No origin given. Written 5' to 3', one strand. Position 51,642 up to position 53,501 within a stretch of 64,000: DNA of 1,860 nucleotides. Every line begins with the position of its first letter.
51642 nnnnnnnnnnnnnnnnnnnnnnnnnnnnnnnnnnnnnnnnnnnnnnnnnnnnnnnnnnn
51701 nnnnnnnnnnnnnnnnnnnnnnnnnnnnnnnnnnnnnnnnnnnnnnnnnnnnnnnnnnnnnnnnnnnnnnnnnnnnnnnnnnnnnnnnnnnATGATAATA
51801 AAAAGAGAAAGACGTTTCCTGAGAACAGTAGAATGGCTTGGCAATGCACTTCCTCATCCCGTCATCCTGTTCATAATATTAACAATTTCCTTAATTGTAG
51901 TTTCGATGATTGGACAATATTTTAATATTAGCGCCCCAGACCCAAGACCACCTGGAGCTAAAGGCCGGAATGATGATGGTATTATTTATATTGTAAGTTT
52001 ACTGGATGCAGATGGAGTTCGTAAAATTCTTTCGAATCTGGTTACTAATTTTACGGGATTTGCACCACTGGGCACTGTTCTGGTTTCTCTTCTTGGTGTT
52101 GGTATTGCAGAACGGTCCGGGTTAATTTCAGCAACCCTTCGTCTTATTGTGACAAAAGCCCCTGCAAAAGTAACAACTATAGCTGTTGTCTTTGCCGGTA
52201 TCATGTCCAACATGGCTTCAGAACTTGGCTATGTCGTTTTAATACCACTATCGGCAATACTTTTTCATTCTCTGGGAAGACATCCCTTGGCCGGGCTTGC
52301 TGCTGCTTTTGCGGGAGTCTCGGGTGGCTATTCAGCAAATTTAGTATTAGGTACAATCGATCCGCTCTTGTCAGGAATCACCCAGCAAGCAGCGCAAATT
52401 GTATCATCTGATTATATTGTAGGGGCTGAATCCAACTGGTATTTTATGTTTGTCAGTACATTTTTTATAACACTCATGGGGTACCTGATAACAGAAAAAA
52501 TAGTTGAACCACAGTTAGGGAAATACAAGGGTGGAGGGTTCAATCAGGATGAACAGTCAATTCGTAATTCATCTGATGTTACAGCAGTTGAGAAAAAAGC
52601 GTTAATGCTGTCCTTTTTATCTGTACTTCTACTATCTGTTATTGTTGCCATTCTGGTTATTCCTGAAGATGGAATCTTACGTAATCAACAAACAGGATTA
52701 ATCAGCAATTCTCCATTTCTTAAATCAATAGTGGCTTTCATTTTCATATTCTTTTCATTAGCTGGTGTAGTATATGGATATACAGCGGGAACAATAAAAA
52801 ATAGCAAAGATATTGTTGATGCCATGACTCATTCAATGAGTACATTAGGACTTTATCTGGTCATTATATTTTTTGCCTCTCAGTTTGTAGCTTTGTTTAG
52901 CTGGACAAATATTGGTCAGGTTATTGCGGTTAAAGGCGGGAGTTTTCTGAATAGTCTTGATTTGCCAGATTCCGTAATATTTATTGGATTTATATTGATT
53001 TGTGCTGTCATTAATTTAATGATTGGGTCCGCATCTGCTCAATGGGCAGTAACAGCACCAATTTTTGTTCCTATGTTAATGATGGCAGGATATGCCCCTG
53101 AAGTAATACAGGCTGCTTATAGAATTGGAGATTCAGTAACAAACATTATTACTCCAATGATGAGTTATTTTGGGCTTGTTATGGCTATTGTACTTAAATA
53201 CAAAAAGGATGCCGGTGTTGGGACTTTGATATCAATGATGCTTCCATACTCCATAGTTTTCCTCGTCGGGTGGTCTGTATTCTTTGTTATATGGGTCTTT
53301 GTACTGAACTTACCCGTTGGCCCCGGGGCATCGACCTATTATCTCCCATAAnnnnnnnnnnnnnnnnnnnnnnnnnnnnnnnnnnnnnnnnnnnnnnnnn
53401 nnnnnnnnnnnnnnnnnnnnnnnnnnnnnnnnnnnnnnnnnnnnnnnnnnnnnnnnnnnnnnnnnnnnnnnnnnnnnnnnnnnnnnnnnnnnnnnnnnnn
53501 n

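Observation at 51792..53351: AT-rich AbgT-family transporter gene immediately upstream of the protease autotransporter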

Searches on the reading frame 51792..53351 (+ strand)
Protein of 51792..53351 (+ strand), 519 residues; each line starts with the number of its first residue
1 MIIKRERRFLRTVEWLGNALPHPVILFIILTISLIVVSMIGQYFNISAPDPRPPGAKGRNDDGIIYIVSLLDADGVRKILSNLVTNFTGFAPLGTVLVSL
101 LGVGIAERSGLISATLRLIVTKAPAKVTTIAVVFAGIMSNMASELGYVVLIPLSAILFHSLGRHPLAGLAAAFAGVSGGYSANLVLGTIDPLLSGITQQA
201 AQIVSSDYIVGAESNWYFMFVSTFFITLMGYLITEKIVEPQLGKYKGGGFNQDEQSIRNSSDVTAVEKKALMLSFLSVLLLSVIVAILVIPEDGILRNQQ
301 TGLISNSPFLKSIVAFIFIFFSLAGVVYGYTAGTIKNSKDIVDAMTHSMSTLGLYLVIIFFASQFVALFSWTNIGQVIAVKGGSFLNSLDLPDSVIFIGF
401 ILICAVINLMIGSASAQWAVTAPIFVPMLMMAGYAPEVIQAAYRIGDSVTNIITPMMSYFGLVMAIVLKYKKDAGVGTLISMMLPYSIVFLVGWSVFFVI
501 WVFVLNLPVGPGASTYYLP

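Call 3: search_protein_families(library=pfam, proteins=[window:51792-53351:+])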
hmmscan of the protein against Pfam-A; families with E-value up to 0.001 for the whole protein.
window:51792-53351:+ (519 aa): 3 families
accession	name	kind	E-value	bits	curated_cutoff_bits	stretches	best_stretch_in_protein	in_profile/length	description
PF03806.19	ABG_transport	-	1.3e-210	700.4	27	1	8-517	1-502/502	AbgT putative transporter family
PF03606.21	DcuC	-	4.7e-09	35.7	23.1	1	112-466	98-426/461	C4-dicarboxylate anaerobic carrier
PF13605.11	DUF4141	-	0.00061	19.6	30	0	401-423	3-25/53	Domain of unknown function (DUF4141)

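Call 4: search_protein_families(library=ncbifam, proteins=[window:51792-53351:+])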
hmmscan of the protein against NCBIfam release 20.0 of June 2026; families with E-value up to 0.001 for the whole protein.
window:51792-53351:+ (519 aa): 3 families
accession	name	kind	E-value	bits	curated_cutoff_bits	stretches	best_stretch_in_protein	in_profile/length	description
TIGR00819.1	ydaH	subfamily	1.7e-227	756.1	753.55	1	5-517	8-518/521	AbgT family antimetabolite efflux transporter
NF008459.0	PRK11339.1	equivalog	5.2e-115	385.2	864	1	8-513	14-503/508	p-aminobenzoyl-glutamate transporter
NF008611.1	PRK11588.1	equivalog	6.8e-06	25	500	1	391-461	381-451/492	putative basic amino acid antiporter YfcC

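Call 9: search_solved_structures(query=window:51792-53351:+, show_alignments=2)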
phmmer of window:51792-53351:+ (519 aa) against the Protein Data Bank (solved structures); distinct sequences matched with E-value up to 0.001: 2.
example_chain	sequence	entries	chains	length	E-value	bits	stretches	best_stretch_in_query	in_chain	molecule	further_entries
4r1i_A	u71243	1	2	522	1.7e-237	792.6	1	4-517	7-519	Aminobenzoyl-glutamate transporter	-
4r0c_A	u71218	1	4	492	9.6e-124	417.4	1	6-511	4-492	AbgT putative transporter family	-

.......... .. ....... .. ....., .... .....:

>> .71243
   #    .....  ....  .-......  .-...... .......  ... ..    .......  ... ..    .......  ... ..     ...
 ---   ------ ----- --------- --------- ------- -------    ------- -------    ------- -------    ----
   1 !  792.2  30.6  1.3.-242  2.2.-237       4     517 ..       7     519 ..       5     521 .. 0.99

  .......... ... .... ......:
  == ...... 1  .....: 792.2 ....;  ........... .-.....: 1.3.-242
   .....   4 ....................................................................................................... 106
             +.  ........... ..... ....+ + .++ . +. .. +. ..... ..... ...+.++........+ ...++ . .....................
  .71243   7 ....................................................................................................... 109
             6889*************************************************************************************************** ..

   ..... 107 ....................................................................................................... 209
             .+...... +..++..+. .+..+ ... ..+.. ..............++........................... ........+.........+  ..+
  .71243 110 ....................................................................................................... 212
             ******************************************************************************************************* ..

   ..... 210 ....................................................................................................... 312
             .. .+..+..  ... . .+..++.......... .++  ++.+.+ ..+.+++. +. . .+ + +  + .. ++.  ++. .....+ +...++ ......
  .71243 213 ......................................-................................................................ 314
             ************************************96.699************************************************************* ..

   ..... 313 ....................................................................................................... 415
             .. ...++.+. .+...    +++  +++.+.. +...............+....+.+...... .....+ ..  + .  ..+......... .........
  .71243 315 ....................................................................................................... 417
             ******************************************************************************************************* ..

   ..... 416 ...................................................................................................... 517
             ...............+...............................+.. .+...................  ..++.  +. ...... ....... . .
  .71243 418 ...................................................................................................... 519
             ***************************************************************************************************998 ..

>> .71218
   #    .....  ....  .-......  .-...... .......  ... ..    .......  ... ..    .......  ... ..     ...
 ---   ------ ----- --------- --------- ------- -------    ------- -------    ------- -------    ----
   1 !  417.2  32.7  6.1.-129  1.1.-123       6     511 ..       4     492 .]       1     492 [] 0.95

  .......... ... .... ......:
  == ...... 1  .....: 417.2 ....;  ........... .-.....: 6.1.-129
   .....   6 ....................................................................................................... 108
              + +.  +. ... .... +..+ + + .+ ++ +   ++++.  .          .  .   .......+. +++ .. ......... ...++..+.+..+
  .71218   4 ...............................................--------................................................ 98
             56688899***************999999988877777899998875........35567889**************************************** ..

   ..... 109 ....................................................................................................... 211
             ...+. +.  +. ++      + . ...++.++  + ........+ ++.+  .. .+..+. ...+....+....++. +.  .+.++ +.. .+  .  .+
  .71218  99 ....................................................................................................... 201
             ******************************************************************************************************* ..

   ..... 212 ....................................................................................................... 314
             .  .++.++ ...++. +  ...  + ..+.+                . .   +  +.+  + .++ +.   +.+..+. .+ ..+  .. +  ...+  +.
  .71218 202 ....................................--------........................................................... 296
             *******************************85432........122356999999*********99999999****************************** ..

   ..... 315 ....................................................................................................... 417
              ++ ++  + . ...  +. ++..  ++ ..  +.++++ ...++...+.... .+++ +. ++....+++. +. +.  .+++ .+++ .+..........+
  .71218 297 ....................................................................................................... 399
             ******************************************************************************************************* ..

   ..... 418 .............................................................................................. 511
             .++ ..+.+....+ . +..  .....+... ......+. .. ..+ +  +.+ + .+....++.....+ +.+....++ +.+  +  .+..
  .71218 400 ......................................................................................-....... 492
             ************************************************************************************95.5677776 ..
